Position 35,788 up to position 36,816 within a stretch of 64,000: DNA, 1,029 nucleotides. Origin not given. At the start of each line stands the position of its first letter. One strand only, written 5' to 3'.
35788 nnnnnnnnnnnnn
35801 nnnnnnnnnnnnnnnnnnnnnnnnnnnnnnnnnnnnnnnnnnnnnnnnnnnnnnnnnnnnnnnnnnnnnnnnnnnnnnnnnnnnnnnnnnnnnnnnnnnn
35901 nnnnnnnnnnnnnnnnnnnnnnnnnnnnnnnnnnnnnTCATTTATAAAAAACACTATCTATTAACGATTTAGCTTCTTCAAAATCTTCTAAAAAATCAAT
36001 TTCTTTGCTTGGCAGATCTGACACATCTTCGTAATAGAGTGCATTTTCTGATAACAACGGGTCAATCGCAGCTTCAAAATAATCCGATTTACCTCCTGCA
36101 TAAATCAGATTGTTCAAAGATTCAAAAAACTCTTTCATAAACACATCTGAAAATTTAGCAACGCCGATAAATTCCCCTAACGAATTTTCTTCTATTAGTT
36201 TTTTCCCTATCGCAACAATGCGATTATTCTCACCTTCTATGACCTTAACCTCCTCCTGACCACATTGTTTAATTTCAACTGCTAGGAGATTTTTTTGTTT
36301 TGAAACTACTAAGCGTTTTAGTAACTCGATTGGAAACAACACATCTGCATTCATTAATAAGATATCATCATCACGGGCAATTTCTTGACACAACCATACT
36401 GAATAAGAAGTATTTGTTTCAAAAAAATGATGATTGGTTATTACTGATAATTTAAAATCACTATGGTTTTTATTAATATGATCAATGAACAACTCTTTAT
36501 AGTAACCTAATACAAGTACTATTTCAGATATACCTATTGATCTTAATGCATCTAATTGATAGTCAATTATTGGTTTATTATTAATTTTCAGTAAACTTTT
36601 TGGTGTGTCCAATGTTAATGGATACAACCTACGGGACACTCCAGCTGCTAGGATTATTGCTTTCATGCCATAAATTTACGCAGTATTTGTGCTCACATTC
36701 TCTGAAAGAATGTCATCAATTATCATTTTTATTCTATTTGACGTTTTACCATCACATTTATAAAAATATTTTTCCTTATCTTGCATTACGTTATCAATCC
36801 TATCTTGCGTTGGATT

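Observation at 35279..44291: Compact teichoic-acid-like / phospho-alcohol surface-polymer locus headed by an MsbA-type exporter in a diderm genome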

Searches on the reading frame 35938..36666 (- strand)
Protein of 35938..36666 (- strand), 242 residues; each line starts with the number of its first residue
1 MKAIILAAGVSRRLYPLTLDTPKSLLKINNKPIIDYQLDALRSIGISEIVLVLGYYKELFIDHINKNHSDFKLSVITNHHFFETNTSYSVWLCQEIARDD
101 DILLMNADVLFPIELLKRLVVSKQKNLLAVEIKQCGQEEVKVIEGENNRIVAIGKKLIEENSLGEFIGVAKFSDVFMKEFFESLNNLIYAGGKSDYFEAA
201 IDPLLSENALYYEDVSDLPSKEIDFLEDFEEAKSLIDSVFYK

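Call 3: search_protein_families(library=pfam, proteins=[window:35938-36666:-], max_evalue=0.01)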
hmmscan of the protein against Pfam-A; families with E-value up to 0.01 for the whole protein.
window:35938-36666:- (242 aa): 3 families
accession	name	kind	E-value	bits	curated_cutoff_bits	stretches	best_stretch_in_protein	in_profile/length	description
PF00483.29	NTP_transferase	-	1.7e-16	61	21.2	1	2-119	1-121/245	Nucleotidyl transferase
PF12804.13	NTP_transf_3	-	8.9e-14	52.4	27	1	3-121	1-109/160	MobA-like NTP transferase domain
PF01128.25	IspD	-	0.00024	21.4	27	1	2-57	2-55/221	2-C-methyl-D-erythritol 4-phosphate cytidylyltransferase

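Call 4: search_protein_families(library=ncbifam, proteins=[window:35938-36666:-], max_evalue=0.01)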
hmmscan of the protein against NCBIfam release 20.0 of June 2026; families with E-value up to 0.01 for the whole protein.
window:35938-36666:- (242 aa): 40 families (the best 25 are shown)
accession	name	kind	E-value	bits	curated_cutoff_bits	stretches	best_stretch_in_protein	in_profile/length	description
TIGR03992.1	Arch_glmU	subfamily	5.1e-26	91.5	292.1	1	1-172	1-168/393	bifunctional sugar-1-phosphate nucleotidylyltransferase/acetyltransferase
NF041313.1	UDPGP_AglF_Halo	equivalog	4.8e-22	78.5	400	1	1-125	1-120/234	UTP--glucose-1-phosphate uridylyltransferase AglF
TIGR01208.1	rmlA_long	equivalog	2.1e-17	63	320.25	1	2-176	1-178/353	glucose-1-phosphate thymidylyltransferase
NF041135.1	IPPtranDIPPsyn_Thcocales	equivalog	4.5e-17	62.1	580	1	1-236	1-217/419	bifunctional L-myo-inositol-1-phosphate cytidylyltransferase/CDP-L-myo-inositol myo-inositolphosphotransferase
NF045761.1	NAMPUrTaseMurU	equivalog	7.4e-17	62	250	1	1-124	1-123/226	N-acetylmuramate alpha-1-phosphate uridylyltransferase MurU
NF041173.1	Sug_nt_acttase_Thmprot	equivalog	7.7e-15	54.7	600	1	1-173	1-169/405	bifunctional sugar-1-phosphate nucleotidylyltransferase/acetyltransferase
NF049965.1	GlMnHpPGnyltfHddC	equivalog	1e-13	51.5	300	1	1-153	1-149/221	D-glycero-D-manno-heptose 1-phosphate guanosyltransferase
NF052502.1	man1P_GTase_Rv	exception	5.1e-13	48.6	440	1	2-122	2-121/352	mannose-1-phosphate guanylyltransferase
NF038362.1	Sden_1164_fam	equivalog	2.9e-12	46.6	300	1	3-161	4-168/266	Sden_1164 family protein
TIGR01099.1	galU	equivalog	4.3e-12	46.2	326.8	1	1-68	2-69/261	UTP--glucose-1-phosphate uridylyltransferase GalU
TIGR01173.1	glmU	equivalog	4.7e-10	38.9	366.85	1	1-134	1-128/452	bifunctional UDP-N-acetylglucosamine diphosphorylase/glucosamine-1-phosphate N-acetyltransferase GlmU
NF045697.1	MurNAcPUrMurU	equivalog_domain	7.5e-10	38.6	370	1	4-109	1-105/229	N-acetylmuramate alpha-1-phosphate uridylyltransferase MurU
TIGR03310.1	matur_MocA_YgfJ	equivalog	8.8e-10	38.9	186.45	1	3-119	2-111/188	molybdenum cofactor cytidylyltransferase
NF045665.1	NTPtran_DVU1551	equivalog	3e-09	36.4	315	1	1-82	1-73/359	DVU_1551 family NTP transferase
NF012024.0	PRK15480.1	equivalog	1.5e-08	34.1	588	1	2-109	5-112/292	glucose-1-phosphate thymidylyltransferase RfbA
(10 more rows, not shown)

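Call 30: search_solved_structures(query=window:35938-36666:-, max_evalue=0.001)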
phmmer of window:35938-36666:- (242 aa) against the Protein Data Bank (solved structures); distinct sequences matched with E-value up to 0.001: 63 (the best 60 are shown).
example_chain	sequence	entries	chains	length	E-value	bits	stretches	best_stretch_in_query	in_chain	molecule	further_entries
1jyk_A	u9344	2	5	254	2.3e-19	73.3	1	1-236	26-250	CTP:phosphocholine Cytidylyltransferase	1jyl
7whr_B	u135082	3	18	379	5.3e-13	52.5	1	1-115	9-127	Nucleotidyl transferase family protein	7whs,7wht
8yre_D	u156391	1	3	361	7.7e-13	52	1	1-123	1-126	Mannose-1-phosphate guanylyltransferase 1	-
7x8j_A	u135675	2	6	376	8.1e-13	51.9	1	1-123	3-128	Mannose-1-phosphate guanylyltransferase 1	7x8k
4y7t_A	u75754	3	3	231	1.8e-12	50.8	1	1-113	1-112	Nucleotidyl transferase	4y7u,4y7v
7d72_K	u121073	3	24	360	3e-12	50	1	1-151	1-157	Mannose-1-phosphate guanyltransferase beta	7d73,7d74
5z09_A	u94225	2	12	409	8e-12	48.7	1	1-176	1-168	Dual sugar-1-phosphate nucleotidylyltransferase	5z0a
6pd1_A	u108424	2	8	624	7.6e-11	45.5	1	2-174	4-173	Nucleotidyl transferase/aminotransferase, class V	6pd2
2ggo_A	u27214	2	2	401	9.3e-11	45.2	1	1-176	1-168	401aa long hypothetical glucose-1-phosphate thymidylyltransferase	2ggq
4jd0_A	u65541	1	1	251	2.6e-09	40.5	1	2-182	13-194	Nucleotidyl transferase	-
5j49_A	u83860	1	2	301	2.2e-07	34.1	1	2-68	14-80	UTP--glucose-1-phosphate uridylyltransferase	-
8x7s_B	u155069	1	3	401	3.6e-07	33.4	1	1-55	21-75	UTP--glucose-1-phosphate uridylyltransferase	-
3hl3_A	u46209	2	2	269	5.5e-07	32.8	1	1-172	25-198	Glucose-1-phosphate thymidylyltransferase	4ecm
5vct_A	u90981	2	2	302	7.3e-07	32.4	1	2-68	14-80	UTP--glucose-1-phosphate uridylyltransferase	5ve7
5i1f_A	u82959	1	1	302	8.9e-07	32.1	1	2-68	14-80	UTP--glucose-1-phosphate uridylyltransferase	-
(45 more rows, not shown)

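Call 67: search_solved_structures(query=window:35938-36666:-, max_evalue=1e-15, show_alignments=1)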
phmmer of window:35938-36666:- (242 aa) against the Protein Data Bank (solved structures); distinct sequences matched with E-value up to 1e-15: 1.
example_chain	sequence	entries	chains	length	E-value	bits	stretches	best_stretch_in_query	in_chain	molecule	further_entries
1jyk_A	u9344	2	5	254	2.3e-19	73.3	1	1-236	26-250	CTP:phosphocholine Cytidylyltransferase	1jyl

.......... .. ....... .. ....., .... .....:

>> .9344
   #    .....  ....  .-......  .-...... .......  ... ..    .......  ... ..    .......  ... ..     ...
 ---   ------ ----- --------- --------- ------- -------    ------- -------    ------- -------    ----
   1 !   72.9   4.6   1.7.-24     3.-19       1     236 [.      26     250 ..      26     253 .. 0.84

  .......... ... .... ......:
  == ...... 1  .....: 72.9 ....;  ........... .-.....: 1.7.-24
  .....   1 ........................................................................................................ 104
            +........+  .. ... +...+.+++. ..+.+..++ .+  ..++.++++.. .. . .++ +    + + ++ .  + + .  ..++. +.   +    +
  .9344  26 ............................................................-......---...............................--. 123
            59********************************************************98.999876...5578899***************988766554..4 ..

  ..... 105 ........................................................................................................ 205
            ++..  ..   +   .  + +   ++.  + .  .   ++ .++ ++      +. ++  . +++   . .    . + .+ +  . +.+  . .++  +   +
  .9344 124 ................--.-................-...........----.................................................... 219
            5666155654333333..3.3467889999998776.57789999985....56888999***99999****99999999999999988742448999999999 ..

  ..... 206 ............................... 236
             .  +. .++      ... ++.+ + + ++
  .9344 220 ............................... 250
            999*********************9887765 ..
